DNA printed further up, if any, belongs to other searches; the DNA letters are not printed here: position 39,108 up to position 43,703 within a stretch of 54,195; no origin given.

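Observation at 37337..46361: Compact, hybrid type-VII-like secretion locus lacking all canonical membrane partners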

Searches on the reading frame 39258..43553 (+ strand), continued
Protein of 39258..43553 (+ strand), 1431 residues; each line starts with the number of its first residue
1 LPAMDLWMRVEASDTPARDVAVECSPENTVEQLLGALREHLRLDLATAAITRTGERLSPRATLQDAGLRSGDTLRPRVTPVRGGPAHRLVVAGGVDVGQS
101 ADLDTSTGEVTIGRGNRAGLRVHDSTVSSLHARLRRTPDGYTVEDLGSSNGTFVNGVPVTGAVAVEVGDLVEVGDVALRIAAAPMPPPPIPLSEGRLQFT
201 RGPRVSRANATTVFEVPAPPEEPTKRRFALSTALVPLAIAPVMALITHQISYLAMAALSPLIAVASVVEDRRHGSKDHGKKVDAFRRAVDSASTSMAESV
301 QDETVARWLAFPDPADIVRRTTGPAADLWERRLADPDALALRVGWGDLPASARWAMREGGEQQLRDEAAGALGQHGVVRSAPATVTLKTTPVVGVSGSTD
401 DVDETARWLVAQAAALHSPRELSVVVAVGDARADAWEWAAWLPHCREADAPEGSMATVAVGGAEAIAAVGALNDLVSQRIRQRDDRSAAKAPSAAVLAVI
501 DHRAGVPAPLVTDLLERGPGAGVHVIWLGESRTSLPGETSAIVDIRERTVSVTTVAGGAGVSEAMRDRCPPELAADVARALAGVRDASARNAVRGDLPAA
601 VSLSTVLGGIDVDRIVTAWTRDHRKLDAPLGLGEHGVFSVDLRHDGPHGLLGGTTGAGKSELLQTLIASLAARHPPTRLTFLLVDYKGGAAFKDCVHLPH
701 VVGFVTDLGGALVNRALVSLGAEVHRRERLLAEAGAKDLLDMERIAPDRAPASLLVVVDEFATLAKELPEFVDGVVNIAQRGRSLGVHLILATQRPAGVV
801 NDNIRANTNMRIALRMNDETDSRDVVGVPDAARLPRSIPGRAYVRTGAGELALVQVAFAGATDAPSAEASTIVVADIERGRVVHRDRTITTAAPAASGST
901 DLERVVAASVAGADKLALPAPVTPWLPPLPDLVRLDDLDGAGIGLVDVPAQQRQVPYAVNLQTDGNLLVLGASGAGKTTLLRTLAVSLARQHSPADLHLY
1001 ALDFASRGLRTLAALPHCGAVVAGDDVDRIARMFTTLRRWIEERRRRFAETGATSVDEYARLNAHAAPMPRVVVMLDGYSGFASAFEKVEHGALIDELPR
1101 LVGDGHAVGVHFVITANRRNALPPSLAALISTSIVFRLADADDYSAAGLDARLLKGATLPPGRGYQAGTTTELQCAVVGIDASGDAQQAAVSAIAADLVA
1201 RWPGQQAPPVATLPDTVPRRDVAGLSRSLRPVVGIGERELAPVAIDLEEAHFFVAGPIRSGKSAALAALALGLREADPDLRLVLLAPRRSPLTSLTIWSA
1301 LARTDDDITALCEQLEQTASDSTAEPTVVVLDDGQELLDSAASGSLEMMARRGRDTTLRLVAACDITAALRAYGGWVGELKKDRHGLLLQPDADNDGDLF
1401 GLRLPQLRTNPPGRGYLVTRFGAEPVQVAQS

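Call 58: search_protein_families(library=pfam, proteins=[L001:14365-14958:+, L002:7451-8044:+, L066:212-796:+, L004:7919-8500:+, L001:15019-15285:+, L002:8091-8411:+], max_evalue=1)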
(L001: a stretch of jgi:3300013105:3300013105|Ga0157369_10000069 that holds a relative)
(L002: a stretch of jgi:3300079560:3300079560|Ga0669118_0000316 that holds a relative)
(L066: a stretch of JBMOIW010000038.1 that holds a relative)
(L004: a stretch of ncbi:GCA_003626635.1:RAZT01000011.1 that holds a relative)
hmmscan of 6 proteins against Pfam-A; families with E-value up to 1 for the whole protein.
L001:14365-14958:+ (197 aa): 3 families
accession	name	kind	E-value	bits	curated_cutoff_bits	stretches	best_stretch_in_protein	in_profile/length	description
PF06013.18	WXG100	-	0.015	16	27.3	1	136-196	28-86/86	Proteins of 100 residues with WXG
PF08738.15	Gon7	-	0.056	14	25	0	110-152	52-94/107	Gon7 family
PF25574.1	TPR_IMB1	-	0.085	12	29.1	1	127-191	42-103/388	Importin subunit beta-1-like, TPR repeats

L002:7451-8044:+ (197 aa): 2 families
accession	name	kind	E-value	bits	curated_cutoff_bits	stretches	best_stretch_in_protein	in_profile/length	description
PF06013.18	WXG100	-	0.00027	21.6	27.3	1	128-196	20-86/86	Proteins of 100 residues with WXG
PF25574.1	TPR_IMB1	-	0.024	13.8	29.1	1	126-190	41-102/388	Importin subunit beta-1-like, TPR repeats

L066:212-796:+ (194 aa): 2 families
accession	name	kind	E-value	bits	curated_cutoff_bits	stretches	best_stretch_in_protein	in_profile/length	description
PF06013.18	WXG100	-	0.0009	19.9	27.3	1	126-193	20-85/86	Proteins of 100 residues with WXG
PF00823.25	PPE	-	0.016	15.7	26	1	128-176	36-84/165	PPE family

L004:7919-8500:+ (193 aa): 3 families
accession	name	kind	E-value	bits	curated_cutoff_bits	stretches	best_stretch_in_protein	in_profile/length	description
PF06013.18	WXG100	-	3.9e-09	37.1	27.3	1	101-185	4-86/86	Proteins of 100 residues with WXG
PF07464.16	ApoLp-III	-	0.1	13.2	36.3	0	167-192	119-144/146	Apolipophorin-III precursor (apoLp-III)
PF13012.11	MitMem_reg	-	0.2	12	26.6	0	96-134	5-44/113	Maintenance of mitochondrial structure and function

L001:15019-15285:+ (88 aa): 0 families

L002:8091-8411:+ (106 aa): 1 family
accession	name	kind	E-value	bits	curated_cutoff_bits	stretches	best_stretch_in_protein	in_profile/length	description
PF23773.1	DUF7169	-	0.1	13.5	27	1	44-95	42-93/94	Domain of unknown function (DUF7169)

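Call 89: find_encoding_contigs(protein=P0008, flank=10000, max_places=1)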
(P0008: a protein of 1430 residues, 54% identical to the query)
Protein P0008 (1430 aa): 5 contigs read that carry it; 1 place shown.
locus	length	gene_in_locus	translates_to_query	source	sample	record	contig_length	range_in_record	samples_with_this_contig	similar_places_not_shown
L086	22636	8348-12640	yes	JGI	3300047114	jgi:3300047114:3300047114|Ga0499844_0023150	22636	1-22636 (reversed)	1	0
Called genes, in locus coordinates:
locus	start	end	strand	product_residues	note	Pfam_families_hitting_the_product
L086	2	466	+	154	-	?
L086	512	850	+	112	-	PF00085:Thioredoxin, PF13905:Thioredoxin_8 (faint)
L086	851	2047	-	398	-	PF00144:Beta-lactamase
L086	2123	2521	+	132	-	-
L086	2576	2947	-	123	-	PF00376:MerR, PF13411:MerR_1, PF09278:MerR-DNA-bind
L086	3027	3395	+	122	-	-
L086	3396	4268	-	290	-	PF01734:Patatin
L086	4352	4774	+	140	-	PF04237:YjbR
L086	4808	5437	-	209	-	-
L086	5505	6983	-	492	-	-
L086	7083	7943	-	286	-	PF03372:Exo_endo_phos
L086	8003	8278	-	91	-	-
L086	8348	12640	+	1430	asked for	PF16697:Yop-YscD_cpl, PF00498:FHA, PF13191:AAA_16 (faint), PF13604:AAA_30 (faint), PF13401:AAA_22 (faint), PF01580:FtsK_SpoIIIE, PF00005:ABC_tran (faint), PF01580:FtsK_SpoIIIE, +10 more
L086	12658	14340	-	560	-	-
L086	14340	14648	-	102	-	-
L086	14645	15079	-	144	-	-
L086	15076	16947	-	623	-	-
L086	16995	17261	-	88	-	PF06013:WXG100 (weak)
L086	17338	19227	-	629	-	PF00069:Pkinase, PF01636:APH (faint), PF07714:PK_Tyr_Ser-Thr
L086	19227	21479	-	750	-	PF00069:Pkinase, PF01636:APH (faint), PF07714:PK_Tyr_Ser-Thr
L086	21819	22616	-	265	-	PF23234:WHD_4th_Lhr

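Call 90: find_encoding_contigs(protein=P0009, flank=10000, max_places=1)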
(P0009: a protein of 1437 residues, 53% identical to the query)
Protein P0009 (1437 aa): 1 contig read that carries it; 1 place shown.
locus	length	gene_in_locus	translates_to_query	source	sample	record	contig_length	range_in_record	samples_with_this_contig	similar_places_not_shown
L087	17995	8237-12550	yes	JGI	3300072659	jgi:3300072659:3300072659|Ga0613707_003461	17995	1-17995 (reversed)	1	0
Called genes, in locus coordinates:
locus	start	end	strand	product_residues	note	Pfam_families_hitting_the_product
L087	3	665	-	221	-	?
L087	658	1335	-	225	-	-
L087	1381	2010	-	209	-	-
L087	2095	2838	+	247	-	PF00092:VWA (faint)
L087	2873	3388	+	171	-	PF10517:DM13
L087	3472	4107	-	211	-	-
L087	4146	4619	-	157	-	PF08768:THAP4_heme-bd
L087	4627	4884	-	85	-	-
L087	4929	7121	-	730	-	PF01757:Acyl_transf_3, PF19040:SGNH, PF04311:DUF459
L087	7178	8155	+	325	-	PF19040:SGNH, PF13472:Lipase_GDSL_2 (weak)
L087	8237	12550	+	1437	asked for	PF00437:T2SSE (faint), PF00498:FHA, PF16697:Yop-YscD_cpl, PF13191:AAA_16 (faint), PF13604:AAA_30 (faint), PF13245:AAA_19 (faint), PF01580:FtsK_SpoIIIE, PF01580:FtsK_SpoIIIE, +7 more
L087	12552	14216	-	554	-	-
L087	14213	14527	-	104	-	-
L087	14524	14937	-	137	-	-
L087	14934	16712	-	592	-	-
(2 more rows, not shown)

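Call 91: find_encoding_contigs(protein=P0006, flank=10000, max_places=1)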
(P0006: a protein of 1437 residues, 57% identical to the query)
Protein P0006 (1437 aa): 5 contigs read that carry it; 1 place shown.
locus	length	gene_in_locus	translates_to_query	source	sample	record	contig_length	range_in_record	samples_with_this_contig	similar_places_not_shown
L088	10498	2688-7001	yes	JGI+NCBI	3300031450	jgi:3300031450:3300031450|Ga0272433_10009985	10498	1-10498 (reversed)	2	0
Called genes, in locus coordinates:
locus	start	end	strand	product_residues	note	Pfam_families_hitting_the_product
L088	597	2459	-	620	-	PF00069:Pkinase, PF07714:PK_Tyr_Ser-Thr, PF05345:He_PIG (weak)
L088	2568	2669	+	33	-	-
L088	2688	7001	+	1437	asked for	PF13191:AAA_16 (faint), PF16697:Yop-YscD_cpl, PF25199:nSTAND_NTPase5 (faint), PF00498:FHA, PF13604:AAA_30 (faint), PF01580:FtsK_SpoIIIE, PF00005:ABC_tran (faint), PF01580:FtsK_SpoIIIE, +7 more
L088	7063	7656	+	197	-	-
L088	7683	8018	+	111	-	-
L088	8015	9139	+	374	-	-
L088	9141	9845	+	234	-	-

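Call 94: search_protein_families(library=pfam, proteins=[L086:15076-16947:-, L086:12658-14340:-, L086:14645-15079:-, L086:14340-14648:-], max_evalue=0.01)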
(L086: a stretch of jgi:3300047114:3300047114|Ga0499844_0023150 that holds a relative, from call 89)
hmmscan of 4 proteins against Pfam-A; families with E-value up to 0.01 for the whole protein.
L086:15076-16947:- (623 aa): 1 family
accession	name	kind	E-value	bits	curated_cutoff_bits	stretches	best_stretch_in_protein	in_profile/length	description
PF19220.6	Rod_CreS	-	0.0065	16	100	0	8-85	92-169/359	Crescentin, rod domain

L086:12658-14340:- (560 aa): 0 families

L086:14645-15079:- (144 aa): 0 families

L086:14340-14648:- (102 aa): 5 families
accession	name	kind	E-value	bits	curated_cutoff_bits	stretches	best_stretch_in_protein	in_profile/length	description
PF21725.3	T7SS_signal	-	0.00014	22.3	27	1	10-88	74-151/241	Putative T7SS secretion signal domain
PF00823.25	PPE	-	0.0024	18.3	26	1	22-76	33-90/165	PPE family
PF24414.1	DUF7547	-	0.0051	17.3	27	1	9-93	50-126/209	Family of unknown function (DUF7547)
PF06013.18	WXG100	-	0.0074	17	27.3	0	7-62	4-61/86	Proteins of 100 residues with WXG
PF16888.10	YwqH-like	-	0.0074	17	33.7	0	9-94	26-112/123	YwqH-like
